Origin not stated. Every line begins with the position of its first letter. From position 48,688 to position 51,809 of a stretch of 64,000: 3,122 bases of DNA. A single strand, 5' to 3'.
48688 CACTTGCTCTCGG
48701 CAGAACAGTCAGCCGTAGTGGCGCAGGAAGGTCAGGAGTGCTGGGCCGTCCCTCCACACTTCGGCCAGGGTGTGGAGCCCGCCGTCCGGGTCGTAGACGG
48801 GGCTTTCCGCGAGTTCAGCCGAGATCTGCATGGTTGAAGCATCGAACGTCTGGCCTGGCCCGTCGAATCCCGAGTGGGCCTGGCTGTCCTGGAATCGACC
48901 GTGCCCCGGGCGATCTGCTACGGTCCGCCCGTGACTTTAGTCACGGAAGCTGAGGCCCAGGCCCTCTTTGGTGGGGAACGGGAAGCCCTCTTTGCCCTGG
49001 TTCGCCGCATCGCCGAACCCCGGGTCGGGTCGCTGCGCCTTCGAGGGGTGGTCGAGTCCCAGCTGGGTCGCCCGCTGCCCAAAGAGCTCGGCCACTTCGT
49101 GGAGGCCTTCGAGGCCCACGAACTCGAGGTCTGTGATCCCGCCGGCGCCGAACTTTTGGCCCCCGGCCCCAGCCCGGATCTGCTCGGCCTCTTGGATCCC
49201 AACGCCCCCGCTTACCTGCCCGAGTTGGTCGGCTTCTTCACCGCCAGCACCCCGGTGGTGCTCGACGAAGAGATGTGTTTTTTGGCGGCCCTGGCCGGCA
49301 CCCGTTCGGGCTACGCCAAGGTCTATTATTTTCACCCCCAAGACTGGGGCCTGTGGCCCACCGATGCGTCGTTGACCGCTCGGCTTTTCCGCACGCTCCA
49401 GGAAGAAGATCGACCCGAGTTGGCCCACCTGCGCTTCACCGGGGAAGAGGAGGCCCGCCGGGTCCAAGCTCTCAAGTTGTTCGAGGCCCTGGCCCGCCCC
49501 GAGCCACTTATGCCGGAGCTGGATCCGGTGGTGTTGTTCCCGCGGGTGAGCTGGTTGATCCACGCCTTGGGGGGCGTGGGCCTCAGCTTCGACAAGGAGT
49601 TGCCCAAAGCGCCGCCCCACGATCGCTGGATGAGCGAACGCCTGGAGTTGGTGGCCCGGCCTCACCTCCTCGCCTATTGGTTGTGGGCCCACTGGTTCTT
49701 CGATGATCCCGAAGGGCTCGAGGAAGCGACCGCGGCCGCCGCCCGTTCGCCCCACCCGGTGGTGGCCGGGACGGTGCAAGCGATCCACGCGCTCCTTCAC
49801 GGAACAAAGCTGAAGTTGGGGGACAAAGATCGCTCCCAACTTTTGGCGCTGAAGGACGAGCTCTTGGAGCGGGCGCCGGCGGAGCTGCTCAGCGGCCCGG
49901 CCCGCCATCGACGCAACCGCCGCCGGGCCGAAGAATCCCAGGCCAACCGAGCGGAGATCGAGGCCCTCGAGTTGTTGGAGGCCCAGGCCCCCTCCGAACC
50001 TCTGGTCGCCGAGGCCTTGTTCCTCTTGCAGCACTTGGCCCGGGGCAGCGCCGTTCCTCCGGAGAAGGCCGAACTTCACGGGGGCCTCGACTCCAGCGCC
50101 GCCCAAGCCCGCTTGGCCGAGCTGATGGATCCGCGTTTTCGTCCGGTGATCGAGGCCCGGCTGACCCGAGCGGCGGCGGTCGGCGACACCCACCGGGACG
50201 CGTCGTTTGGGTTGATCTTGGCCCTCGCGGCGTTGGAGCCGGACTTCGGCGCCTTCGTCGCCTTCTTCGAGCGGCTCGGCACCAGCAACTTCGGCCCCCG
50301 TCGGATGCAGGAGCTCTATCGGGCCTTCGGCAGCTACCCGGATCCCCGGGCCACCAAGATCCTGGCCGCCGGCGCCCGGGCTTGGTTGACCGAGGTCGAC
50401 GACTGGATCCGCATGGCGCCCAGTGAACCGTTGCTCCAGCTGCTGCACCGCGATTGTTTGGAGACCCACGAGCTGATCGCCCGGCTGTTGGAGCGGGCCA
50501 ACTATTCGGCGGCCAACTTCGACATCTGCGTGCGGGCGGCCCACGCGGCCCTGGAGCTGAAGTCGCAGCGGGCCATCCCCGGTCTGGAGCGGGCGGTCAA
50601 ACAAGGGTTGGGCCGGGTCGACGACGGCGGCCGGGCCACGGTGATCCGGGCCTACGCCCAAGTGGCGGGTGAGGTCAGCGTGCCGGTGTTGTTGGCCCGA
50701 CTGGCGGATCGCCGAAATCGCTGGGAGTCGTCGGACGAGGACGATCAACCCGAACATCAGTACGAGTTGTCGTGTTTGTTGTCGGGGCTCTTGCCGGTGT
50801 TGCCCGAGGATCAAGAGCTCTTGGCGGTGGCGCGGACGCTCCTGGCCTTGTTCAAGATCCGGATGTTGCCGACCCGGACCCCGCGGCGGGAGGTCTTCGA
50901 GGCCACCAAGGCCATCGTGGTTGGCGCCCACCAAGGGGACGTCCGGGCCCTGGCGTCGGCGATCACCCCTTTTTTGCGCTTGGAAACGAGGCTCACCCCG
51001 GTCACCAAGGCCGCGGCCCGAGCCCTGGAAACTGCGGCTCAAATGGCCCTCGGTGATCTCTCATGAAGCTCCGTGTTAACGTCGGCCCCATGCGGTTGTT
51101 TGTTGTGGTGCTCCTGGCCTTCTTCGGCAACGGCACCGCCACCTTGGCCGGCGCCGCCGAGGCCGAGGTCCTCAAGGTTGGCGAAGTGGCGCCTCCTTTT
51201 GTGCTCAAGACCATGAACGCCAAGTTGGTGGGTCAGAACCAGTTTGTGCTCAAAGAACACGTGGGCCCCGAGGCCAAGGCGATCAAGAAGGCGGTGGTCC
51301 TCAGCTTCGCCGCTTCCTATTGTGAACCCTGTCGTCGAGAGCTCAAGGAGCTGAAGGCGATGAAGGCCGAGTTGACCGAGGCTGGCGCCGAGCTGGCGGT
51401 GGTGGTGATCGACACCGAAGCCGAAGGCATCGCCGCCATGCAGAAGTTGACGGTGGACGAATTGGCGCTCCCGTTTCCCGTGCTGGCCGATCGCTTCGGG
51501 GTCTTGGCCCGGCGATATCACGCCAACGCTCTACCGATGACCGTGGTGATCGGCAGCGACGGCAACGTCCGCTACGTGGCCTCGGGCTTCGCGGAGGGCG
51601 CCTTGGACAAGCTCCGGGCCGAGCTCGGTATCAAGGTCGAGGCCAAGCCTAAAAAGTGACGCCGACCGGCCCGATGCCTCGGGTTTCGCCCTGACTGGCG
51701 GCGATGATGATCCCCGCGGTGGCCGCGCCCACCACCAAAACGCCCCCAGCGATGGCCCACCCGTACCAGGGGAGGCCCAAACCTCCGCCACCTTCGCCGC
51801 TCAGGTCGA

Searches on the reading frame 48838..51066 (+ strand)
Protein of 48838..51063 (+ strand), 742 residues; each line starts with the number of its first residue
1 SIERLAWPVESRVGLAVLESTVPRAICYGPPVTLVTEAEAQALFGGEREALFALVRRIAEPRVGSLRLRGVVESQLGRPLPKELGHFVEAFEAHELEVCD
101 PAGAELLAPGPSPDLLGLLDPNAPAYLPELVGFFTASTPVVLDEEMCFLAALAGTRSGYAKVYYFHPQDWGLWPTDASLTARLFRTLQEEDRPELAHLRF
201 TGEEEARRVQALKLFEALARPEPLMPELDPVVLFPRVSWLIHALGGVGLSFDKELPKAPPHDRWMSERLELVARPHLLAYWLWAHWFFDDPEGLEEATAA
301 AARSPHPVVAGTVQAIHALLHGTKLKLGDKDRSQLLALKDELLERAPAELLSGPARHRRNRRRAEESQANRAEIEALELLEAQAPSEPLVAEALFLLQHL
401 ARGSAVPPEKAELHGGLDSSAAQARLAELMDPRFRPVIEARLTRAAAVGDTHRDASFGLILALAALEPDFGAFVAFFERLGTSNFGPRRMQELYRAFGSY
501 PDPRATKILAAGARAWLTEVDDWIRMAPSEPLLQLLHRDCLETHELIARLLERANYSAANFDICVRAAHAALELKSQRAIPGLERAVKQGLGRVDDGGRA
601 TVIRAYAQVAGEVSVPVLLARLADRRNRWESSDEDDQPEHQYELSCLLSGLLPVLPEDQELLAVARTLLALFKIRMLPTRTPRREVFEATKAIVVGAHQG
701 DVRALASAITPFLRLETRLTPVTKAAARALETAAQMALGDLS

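Call 32: search_protein_families(library=pfam, proteins=[window:48838-51063:+], max_evalue=0.0001)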
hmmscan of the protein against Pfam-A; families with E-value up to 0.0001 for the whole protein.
window:48838-51063:+ (742 aa): 0 families

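Call 36: find_encoding_contigs(protein=window:48874-51066:+, flank=10000, max_places=3)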
Protein window:48874-51066:+ (730 aa): no gene with exactly this product is on record in the collection.

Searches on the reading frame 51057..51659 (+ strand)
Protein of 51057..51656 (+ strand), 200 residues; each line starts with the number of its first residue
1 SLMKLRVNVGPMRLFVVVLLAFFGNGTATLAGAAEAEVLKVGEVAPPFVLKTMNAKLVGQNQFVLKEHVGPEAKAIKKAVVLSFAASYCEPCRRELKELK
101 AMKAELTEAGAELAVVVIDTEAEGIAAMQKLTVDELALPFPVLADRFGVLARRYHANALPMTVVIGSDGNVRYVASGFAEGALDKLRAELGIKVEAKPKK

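Call 32: search_protein_families(library=pfam, proteins=[window:51057-51656:+], max_evalue=0.0001)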
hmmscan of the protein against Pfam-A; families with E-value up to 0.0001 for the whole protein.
window:51057-51656:+ (200 aa): 4 families
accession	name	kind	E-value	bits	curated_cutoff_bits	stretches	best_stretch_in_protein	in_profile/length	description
PF00578.27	AhpC-TSA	-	2.4e-18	66.7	26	1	41-174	1-124/124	AhpC/TSA family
PF08534.16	Redoxin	-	3.9e-13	49.9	26.6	1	77-179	28-136/148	Redoxin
PF13905.12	Thioredoxin_8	-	8e-10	39.4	27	1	78-171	2-94/94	Thioredoxin-like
PF13098.12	Thioredoxin_2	-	1.3e-05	25.9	27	1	74-178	2-94/104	Thioredoxin-like domain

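Call 60: list_cluster_members(proteins=[P0001, window:51063-51659:+, window:43921-44709:-, P0002])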
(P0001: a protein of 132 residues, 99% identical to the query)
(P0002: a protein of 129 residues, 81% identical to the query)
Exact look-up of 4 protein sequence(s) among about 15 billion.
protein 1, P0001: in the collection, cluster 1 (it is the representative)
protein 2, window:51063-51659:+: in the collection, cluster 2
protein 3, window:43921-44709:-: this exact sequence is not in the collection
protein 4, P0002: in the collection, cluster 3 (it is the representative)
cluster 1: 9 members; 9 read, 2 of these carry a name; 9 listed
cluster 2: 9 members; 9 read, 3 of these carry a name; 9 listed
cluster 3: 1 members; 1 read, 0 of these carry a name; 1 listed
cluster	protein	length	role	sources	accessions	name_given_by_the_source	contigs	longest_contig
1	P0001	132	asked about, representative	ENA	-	-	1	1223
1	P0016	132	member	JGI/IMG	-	hypothetical protein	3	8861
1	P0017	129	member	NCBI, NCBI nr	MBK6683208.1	MAG: AhpC/TSA family protein [Deltaproteobacteria bacterium] | AhpC/TSA family protein [Deltaproteobacteria bacterium]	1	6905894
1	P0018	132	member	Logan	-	-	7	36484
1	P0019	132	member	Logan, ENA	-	-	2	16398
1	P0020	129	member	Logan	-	-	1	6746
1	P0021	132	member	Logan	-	-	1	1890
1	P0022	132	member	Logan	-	-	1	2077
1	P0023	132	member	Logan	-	-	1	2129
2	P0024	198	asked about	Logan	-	-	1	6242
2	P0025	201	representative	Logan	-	-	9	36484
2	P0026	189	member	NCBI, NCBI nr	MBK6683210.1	MAG: TlpA family protein disulfide reductase [Deltaproteobacteria bacterium] | TlpA family protein disulfide reductase [Deltaproteobacteria bacterium]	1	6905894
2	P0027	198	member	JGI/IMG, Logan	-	alkyl hydroperoxide reductase subunit AhpC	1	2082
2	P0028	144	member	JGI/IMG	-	peroxiredoxin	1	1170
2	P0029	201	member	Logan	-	-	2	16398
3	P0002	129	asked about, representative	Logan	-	-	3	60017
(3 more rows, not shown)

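Call 61: find_encoding_contigs(protein=P0017, flank=10000, max_places=2)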
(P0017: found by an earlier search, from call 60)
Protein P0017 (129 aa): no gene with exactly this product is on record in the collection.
